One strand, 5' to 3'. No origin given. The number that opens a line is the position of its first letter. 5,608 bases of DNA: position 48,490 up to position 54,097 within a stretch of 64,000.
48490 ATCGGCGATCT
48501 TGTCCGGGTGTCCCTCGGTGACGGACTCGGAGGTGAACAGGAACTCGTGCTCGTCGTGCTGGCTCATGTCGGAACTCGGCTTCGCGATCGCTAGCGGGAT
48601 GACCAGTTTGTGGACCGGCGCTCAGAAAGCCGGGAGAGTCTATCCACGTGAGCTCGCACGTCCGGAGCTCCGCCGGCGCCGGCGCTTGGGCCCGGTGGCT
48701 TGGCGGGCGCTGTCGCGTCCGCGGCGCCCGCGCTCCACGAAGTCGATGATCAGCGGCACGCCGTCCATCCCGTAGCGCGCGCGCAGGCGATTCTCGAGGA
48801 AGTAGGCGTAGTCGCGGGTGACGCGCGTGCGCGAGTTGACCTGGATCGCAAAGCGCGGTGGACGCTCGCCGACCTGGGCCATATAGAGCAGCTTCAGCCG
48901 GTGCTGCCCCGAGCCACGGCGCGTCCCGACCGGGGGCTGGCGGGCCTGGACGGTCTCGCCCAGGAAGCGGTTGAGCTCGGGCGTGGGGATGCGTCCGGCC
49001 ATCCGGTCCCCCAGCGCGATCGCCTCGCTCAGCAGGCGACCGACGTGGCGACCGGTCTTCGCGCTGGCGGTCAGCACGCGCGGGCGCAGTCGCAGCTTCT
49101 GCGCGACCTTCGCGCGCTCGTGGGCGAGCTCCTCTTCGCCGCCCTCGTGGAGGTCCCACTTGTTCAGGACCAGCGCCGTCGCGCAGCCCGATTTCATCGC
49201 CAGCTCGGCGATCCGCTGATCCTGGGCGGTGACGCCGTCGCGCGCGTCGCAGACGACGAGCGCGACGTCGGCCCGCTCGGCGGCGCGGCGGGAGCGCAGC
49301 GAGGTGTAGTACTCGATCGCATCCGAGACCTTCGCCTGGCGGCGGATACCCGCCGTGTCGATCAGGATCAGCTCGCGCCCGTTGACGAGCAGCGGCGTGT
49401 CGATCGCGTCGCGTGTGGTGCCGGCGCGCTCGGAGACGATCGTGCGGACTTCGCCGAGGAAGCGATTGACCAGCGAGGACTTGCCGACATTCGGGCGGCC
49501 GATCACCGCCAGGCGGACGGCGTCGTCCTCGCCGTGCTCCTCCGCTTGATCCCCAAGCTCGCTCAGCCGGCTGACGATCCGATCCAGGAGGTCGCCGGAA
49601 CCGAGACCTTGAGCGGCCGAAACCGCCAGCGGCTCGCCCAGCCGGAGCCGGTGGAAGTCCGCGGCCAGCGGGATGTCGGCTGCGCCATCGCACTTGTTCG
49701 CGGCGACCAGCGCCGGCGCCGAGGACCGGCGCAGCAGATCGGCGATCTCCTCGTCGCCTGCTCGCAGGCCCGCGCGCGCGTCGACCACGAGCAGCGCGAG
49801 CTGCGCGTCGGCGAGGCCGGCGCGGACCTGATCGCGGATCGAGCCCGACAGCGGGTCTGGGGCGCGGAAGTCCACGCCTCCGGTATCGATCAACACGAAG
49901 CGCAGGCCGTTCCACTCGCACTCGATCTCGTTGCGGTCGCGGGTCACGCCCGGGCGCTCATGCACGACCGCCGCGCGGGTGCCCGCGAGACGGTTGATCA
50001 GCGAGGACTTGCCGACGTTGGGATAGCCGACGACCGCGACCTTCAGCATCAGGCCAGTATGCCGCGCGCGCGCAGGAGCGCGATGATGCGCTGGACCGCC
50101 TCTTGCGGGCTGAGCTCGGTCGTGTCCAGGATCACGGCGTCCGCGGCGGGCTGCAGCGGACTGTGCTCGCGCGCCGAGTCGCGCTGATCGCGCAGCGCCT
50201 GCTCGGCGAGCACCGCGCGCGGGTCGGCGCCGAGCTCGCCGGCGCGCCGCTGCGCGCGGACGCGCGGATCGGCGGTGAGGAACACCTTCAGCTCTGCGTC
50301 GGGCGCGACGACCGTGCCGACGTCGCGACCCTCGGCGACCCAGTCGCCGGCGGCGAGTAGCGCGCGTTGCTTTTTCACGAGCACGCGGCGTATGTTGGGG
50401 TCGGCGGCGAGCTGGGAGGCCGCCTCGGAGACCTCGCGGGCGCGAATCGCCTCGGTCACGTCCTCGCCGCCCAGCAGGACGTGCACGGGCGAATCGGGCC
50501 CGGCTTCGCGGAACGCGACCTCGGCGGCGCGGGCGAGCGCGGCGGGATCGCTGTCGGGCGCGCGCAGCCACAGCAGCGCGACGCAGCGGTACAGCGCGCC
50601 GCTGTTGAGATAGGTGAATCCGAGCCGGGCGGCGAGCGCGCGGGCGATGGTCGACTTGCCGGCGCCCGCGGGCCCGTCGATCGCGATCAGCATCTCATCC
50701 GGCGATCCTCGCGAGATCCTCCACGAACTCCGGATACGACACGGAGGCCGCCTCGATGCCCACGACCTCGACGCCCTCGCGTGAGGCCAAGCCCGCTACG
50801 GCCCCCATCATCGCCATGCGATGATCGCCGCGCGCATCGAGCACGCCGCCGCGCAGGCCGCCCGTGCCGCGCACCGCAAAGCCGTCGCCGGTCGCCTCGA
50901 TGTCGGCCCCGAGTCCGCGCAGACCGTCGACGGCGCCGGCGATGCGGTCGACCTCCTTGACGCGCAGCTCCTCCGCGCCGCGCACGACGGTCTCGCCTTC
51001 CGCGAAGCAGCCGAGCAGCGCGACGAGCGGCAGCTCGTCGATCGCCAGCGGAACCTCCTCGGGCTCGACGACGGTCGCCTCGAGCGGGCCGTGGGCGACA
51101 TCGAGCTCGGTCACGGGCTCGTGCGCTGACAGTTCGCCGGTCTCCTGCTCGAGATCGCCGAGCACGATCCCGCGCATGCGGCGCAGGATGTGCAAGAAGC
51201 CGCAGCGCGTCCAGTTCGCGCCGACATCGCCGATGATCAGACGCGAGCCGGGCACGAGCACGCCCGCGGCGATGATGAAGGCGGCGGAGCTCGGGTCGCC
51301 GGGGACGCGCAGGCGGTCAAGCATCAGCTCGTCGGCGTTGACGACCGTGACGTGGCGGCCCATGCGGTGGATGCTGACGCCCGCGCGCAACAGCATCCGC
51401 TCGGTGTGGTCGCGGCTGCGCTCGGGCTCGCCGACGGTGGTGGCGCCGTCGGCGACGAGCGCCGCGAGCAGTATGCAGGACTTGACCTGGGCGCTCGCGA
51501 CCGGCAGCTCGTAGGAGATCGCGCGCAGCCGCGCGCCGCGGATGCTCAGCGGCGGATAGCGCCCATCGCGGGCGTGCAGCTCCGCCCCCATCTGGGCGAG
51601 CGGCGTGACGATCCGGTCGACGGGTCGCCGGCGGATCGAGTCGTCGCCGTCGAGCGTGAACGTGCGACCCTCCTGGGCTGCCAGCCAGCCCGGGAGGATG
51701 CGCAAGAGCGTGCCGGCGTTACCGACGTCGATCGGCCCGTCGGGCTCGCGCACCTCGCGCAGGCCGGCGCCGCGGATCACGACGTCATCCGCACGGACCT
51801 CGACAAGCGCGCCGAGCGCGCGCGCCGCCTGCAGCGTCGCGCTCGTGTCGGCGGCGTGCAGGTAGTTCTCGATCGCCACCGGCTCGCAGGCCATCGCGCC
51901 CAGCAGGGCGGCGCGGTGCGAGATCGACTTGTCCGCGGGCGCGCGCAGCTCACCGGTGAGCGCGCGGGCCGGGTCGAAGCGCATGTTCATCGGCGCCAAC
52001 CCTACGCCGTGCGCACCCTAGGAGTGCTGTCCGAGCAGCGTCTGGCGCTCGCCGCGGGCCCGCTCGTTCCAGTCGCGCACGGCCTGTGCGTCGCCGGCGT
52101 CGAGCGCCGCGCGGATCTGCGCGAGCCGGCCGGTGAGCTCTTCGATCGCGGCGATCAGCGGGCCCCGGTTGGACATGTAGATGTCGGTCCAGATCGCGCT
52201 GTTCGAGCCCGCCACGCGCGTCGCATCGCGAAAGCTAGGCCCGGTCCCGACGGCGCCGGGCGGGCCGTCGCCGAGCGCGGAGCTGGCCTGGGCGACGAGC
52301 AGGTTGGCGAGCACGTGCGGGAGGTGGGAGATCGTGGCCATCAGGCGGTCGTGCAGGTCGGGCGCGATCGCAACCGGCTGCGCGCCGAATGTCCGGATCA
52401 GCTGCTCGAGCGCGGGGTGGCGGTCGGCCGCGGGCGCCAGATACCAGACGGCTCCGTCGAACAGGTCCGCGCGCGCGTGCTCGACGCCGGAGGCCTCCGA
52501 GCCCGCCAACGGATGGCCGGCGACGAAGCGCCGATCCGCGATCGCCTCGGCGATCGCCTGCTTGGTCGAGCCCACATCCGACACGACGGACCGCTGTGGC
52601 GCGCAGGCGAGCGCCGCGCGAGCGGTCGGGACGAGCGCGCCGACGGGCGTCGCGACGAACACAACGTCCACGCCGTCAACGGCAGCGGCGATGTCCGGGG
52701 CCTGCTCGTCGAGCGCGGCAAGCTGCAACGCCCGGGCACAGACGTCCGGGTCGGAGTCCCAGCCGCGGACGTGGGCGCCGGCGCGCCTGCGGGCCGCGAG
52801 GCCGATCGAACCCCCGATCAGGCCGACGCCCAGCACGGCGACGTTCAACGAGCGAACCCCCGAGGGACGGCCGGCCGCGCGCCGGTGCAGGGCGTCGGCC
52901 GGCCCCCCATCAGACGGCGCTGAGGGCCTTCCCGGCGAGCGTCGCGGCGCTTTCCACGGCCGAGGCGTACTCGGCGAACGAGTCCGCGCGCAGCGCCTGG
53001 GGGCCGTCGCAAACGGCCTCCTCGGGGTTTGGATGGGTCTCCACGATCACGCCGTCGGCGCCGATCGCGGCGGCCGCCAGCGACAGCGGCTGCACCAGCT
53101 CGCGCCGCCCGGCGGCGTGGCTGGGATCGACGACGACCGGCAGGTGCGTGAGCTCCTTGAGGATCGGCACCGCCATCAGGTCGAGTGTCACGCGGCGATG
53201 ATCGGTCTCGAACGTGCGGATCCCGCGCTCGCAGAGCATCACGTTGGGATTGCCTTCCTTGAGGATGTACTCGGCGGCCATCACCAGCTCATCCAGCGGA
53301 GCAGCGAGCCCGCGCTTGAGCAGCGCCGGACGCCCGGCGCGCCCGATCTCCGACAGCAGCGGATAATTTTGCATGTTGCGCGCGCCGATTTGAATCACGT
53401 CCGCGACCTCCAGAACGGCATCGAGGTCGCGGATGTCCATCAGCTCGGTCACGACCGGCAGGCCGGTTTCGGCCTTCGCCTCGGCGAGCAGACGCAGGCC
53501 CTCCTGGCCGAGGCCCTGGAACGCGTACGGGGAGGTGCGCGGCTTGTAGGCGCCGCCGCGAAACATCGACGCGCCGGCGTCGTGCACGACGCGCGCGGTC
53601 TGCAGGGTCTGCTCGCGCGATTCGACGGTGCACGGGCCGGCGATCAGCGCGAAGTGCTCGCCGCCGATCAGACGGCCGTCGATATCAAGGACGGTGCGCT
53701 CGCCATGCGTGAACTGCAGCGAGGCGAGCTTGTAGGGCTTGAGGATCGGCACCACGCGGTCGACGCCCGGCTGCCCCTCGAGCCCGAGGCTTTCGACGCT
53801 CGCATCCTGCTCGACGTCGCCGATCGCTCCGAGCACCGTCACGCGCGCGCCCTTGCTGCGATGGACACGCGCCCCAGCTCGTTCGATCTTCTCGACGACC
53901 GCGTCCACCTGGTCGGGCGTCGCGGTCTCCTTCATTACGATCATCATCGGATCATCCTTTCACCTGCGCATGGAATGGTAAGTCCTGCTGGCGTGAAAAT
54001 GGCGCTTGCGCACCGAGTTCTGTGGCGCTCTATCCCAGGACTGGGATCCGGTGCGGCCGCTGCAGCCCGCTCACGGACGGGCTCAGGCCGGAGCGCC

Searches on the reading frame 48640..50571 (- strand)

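Call 64: search_protein_families(library=pfam, proteins=[window:48640-50571:-])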
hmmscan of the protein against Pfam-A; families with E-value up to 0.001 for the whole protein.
window:48640-50571:- (643 aa): 12 families
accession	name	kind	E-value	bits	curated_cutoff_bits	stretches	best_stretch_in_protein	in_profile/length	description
PF01926.29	MMR_HSR1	-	1.9e-52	176.6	21.9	2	177-293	1-113/113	50S ribosome-binding GTPase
PF00009.33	GTP_EFTU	-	1.4e-22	80.6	26.5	2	385-518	55-183/188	Elongation factor Tu GTP binding domain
PF14714.11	KH_dom-like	-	1e-21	77.4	27.3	1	527-611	1-80/81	KH-domain-like of EngA bacterial GTPase enzymes, C-terminal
PF02421.24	FeoB_N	-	5.1e-19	68.8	27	2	177-233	2-57/156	Ferrous iron transport protein B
PF00350.29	Dynamin_N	-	3.1e-12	47.3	27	0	178-213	1-35/168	Dynamin family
PF00071.28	Ras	-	6.4e-09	36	21.6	1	354-517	2-156/162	Ras family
PF03193.22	RsgA_GTPase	-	1.3e-08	35.3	30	0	355-411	110-170/174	RsgA GTPase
PF04548.22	AIG1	-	2.9e-08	33.7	27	1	353-455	2-104/212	AIG1 family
PF08477.19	Roc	-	1.6e-07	32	27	0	354-473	2-119/119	Ras of Complex, Roc, domain of DAPkinase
PF02492.25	cobW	-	5.3e-06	26.6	20.7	0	399-490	84-169/180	CobW/HypB/UreG, nucleotide-binding domain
PF03308.22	MeaB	-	0.00015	21.3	23.1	0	170-196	28-54/273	Methylmalonyl Co-A mutase-associated GTPase MeaB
PF05621.17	TniB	-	0.00027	20.9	22.4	0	331-375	18-59/189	Bacterial TniB protein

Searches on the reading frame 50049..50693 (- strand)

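Call 7: search_protein_families(library=ncbifam, proteins=[window:50049-50693:-])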
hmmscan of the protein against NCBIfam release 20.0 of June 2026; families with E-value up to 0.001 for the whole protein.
window:50049-50693:- (214 aa): 13 families
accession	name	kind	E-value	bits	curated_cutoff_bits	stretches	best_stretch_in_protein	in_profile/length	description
NF010004.0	PRK13477.1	equivalog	3.5e-60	203.9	524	1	2-210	287-506/514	bifunctional pantoate--beta-alanine ligase/(d)CMP kinase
TIGR00017.1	cmk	equivalog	1.2e-59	201.6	135.55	1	1-205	3-215/217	(d)CMP kinase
NF008816.0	PRK11860.1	equivalog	1.1e-48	165.8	943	1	2-209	445-656/662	bifunctional 3-phosphoshikimate 1-carboxyvinyltransferase/cytidylate kinase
NF007071.0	PRK09518.1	equivalog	1.3e-46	159.5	953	1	2-207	6-225/706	bifunctional cytidylate kinase/GTPase Der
TIGR02173.1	cyt_kin_arch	equivalog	1.4e-13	51.2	102.1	2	94-178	50-135/169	(d)CMP kinase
NF040667.1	hom_kin_desulfo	exception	4.9e-06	26.5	197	1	3-34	3-34/163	homoserine kinase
NF003012.0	PRK03839.1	equivalog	1.1e-05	25.5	152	1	1-30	1-30/180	putative kinase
NF004040.0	PRK05537.1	equivalog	0.00011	20.8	669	0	182-213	539-570/572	bifunctional sulfate adenylyltransferase/adenylylsulfate kinase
NF005115.0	PRK06547.1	equivalog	0.00021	20.7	173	0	2-29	17-45/172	hypothetical protein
NF006746.0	PRK09270.1-5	subfamily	0.00027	19.9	250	0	1-24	22-45/210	nucleoside/nucleotide kinase family protein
NF004861.0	PRK06217.1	equivalog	0.0003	20.2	203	0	3-31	4-32/183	hypothetical protein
NF001387.0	PRK00279.2-5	equivalog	0.00043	20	373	1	1-36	1-36/224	adenylate kinase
NF003456.0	PRK05057.1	equivalog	0.0009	19.2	195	0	5-31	9-35/173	shikimate kinase AroK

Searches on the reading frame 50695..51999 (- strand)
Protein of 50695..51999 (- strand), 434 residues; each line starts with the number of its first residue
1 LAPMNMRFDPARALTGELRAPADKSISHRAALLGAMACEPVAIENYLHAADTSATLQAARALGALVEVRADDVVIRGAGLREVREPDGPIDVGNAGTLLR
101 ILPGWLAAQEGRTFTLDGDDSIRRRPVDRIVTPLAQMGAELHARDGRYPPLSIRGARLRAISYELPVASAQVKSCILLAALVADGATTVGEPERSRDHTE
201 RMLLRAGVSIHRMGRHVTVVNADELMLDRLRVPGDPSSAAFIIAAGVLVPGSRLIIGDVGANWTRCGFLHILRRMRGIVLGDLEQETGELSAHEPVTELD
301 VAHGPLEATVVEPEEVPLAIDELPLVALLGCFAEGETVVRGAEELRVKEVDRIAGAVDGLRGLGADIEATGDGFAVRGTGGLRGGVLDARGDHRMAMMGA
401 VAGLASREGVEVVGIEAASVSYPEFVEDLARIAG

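Call 7: search_protein_families(library=ncbifam, proteins=[window:50695-51999:-])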
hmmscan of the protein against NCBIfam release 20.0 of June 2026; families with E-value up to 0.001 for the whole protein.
window:50695-51999:- (434 aa): 6 families
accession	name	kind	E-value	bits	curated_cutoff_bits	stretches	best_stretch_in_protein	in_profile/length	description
NF011381.1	PRK14806.1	equivalog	5.9e-114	381.9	902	1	5-430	303-723/733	bifunctional prephenate dehydrogenase/3-phosphoshikimate 1-carboxyvinyltransferase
TIGR01356.1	aroA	equivalog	6.7e-107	357.9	287.25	1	16-432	1-412/415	3-phosphoshikimate 1-carboxyvinyltransferase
NF008816.0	PRK11860.1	equivalog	2.6e-41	141.5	943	1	11-433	12-436/662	bifunctional 3-phosphoshikimate 1-carboxyvinyltransferase/cytidylate kinase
TIGR01072.1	murA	equivalog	2.9e-15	56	392.7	1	30-432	28-410/416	UDP-N-acetylglucosamine 1-carboxyvinyltransferase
NF006873.0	PRK09369.1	subfamily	3.1e-15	55.8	297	1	12-432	10-410/419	UDP-N-acetylglucosamine 1-carboxyvinyltransferase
NF009470.0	PRK12830.1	equivalog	1.4e-08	33.9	552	1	31-192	27-185/417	UDP-N-acetylglucosamine 1-carboxyvinyltransferase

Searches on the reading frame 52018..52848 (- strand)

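Call 7: search_protein_families(library=ncbifam, proteins=[window:52018-52848:-])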
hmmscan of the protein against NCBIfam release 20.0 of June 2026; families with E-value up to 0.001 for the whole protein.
window:52018-52848:- (276 aa): 16 families
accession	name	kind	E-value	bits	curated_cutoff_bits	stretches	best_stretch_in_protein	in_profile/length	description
NF005107.0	PRK06545.1-5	equivalog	7.6e-52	176.5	414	1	2-271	4-284/367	prephenate dehydrogenase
NF011381.1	PRK14806.1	equivalog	1.6e-51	175.4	902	1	2-270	5-283/733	bifunctional prephenate dehydrogenase/3-phosphoshikimate 1-carboxyvinyltransferase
NF005694.0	PRK07502.1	equivalog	3.9e-48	164.3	409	1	2-272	8-289/310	prephenate/arogenate dehydrogenase family protein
NF005650.0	PRK07417.1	equivalog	5.7e-45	153.8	290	1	1-272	2-279/281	prephenate/arogenate dehydrogenase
NF006307.0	PRK08507.1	equivalog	2.7e-44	151.4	295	1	1-266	1-270/275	prephenate dehydrogenase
NF005105.0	PRK06545.1-3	equivalog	2.6e-41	141.7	524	1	3-271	5-285/367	prephenate dehydrogenase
NF005111.0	PRK06545.2-3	equivalog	1.7e-36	126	344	1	3-257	16-273/371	prephenate dehydrogenase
NF005104.0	PRK06545.1-1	equivalog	3.4e-35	121.8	713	1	3-271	5-283/366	prephenate dehydrogenase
NF005112.0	PRK06545.2-4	subfamily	3.5e-35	121.7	294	1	2-264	4-269/356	prephenate dehydrogenase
NF005106.0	PRK06545.1-4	equivalog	3.8e-35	121.8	569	1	2-271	3-283/363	prephenate dehydrogenase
NF005108.0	PRK06545.1-6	equivalog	1.3e-34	119.7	327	1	2-253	12-268/321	prephenate dehydrogenase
NF005109.0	PRK06545.2-1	equivalog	2.1e-29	102.8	397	1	4-266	5-263/361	prephenate dehydrogenase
NF005113.0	PRK06545.2-5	equivalog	8e-27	94.2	497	2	149-258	179-285/378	prephenate dehydrogenase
NF005110.0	PRK06545.2-2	equivalog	4.9e-24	85.2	385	1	3-238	73-312/423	prephenate dehydrogenase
NF006409.0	PRK08655.1-3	equivalog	1.5e-10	41.1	310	1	1-207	1-203/290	prephenate dehydrogenase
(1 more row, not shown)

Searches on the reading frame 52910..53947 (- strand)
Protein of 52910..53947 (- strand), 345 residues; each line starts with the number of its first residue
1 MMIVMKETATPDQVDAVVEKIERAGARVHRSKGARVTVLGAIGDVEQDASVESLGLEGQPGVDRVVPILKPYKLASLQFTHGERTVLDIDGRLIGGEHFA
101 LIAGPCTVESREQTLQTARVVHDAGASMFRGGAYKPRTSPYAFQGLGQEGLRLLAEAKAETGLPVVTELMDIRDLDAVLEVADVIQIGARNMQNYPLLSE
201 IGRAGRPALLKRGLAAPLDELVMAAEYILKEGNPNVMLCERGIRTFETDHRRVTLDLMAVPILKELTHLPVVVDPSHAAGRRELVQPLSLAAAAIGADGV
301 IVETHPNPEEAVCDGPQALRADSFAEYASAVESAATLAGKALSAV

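Call 7: search_protein_families(library=ncbifam, proteins=[window:52910-53947:-])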
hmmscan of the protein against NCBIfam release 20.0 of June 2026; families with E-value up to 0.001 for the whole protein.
window:52910-53947:- (345 aa): 9 families
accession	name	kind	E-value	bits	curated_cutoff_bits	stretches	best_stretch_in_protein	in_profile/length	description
NF006421.0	PRK08673.1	subfamily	1e-135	452.3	335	1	1-341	1-336/338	3-deoxy-7-phosphoheptulonate synthase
NF041229.1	BagF_FevY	exception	3e-112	375.2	700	1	5-332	1-323/340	phospho-2-dehydro-3-deoxyheptonate aldolase BagF/FevY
NF009933.0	PRK13396.1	subfamily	3.8e-112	374.8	486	1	1-331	1-334/352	3-deoxy-7-phosphoheptulonate synthase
TIGR01361.1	DAHP_synth_Bsub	equivalog_domain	1.1e-109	365.9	267.75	1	80-331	7-257/260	3-deoxy-7-phosphoheptulonate synthase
NF009239.0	PRK12595.1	equivalog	9.1e-100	334.1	279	1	81-335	101-354/360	bifunctional 3-deoxy-7-phosphoheptulonate synthase/chorismate mutase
NF003543.0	PRK05198.1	equivalog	1.1e-36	126.3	242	1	96-331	15-264/273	3-deoxy-8-phosphooctulonate synthase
TIGR01362.1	KDO8P_synth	equivalog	1.8e-36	125.6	314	1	98-331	2-249/258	3-deoxy-8-phosphooctulonate synthase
NF009109.0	PRK12457.1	equivalog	7.5e-28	97.6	457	1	99-332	17-266/281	3-deoxy-8-phosphooctulonate synthase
TIGR03569.1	NeuB_NnaB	equivalog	0.00088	18.4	399.65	0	157-305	84-223/329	N-acetylneuraminate synthase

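Call 9: find_related_loci(query=window:52910-53947:-, collection=genome_contigs, flank=3000)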
Query window:52910-53947:- (345 aa) in genome_contigs; peptide patterns used: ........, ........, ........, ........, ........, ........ (x = any residue, [..] = any of these).
599 stretches matched a pattern (row limit reached: there are more); 595 encode a relative of the query (tblastn E <= 1e-3); the best 80 are kept; 80 distinct loci.
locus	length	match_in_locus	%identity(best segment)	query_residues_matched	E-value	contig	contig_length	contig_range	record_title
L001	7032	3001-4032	88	1-344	0e+0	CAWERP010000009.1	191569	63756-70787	MAG: uncultured Solirubrobacterales bacterium isolate MFD02134.bin.1.263 genome assembly, contig: contig_22882, whole ge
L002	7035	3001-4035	84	1-345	0e+0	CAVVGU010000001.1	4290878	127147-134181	MAG: uncultured Solirubrobacterales bacterium isolate MFD01138.bin.1.16 genome assembly, contig: contig_15123, whole gen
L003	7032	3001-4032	81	1-345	0e+0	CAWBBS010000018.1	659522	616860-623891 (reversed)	MAG: uncultured Solirubrobacteraceae bacterium isolate MFD04780.bin.2.74 genome assembly, contig: contig_7041, whole gen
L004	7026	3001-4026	86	1-343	0e+0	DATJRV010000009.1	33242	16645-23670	MAG TPA_asm: Solirubrobacteraceae bacterium isolate SMAG_U14976 k141_2986779, whole genome shotgun sequence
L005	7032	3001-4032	81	1-345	0e+0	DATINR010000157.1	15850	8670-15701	MAG TPA_asm: Solirubrobacteraceae bacterium isolate SMAG_U15801 k141_240200, whole genome shotgun sequence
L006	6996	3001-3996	83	1-333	0e+0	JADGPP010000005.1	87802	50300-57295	MAG: Solirubrobacteraceae bacterium isolate Chersky.18_22 contig-100_4, whole genome shotgun sequence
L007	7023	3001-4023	84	1-342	0e+0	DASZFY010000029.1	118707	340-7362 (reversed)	MAG TPA_asm: Solirubrobacteraceae bacterium isolate SMAG_U6534 k141_5993684, whole genome shotgun sequence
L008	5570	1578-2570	84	1-331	0e+0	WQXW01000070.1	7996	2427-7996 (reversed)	MAG: Solirubrobacterales bacterium isolate Emb289P3bin56 Ga0123356_10013178, whole genome shotgun sequence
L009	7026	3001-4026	83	1-343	0e+0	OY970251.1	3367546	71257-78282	MAG: uncultured Solirubrobacterales bacterium isolate MFD00964.bin.2.180 genome assembly, chromosome: 1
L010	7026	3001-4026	82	1-343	0e+0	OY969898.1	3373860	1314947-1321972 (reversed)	MAG: uncultured Solirubrobacterales bacterium isolate MFD01633.bin.c.2 genome assembly, chromosome: 1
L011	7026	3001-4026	81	1-343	0e+0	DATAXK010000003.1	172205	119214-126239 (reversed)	MAG TPA_asm: Solirubrobacteraceae bacterium isolate SMAG_U5651 k141_2007455, whole genome shotgun sequence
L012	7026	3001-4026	79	1-343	0e+0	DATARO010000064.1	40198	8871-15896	MAG TPA_asm: Solirubrobacteraceae bacterium isolate SMAG_U5495 k141_1910908, whole genome shotgun sequence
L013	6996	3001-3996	80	1-333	0e+0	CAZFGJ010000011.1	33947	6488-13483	MAG TPA_asm: uncultured Solirubrobacteraceae bacterium isolate binchicken_co241_366 genome assembly, contig: NODE_1193_l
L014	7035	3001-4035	82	1-345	0e+0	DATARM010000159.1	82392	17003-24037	MAG TPA_asm: Solirubrobacteraceae bacterium isolate SMAG_U5493 k141_157253, whole genome shotgun sequence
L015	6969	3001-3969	83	1-324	0e+0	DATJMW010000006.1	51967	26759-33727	MAG TPA_asm: Solirubrobacteraceae bacterium isolate SMAG_U14845 k141_26106, whole genome shotgun sequence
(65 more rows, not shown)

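Call 64: search_protein_families(library=pfam, proteins=[window:52910-53947:-])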
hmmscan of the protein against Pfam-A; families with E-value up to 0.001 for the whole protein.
window:52910-53947:- (345 aa): 3 families
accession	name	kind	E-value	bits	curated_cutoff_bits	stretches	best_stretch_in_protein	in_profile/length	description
PF00793.26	DAHP_synth_1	-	2.1e-75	253.6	25.5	1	93-333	11-263/270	DAHP synthetase I family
PF18152.6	DAHP_snth_FXD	-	8.8e-19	67.5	27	1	1-70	1-67/67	DAHP synthase ferredoxin-like domain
PF03102.20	NeuB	-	1.9e-05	24.7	22.1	1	145-306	52-202/241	NeuB family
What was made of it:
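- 52910..53947 (-): Regulated gene: type I-beta DAHP synthase with an N-terminal ferredoxin-like domain, followed by tyrA, aroA, cmk. NF006421, PF00793 and PF18152 (calls 7, 64).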
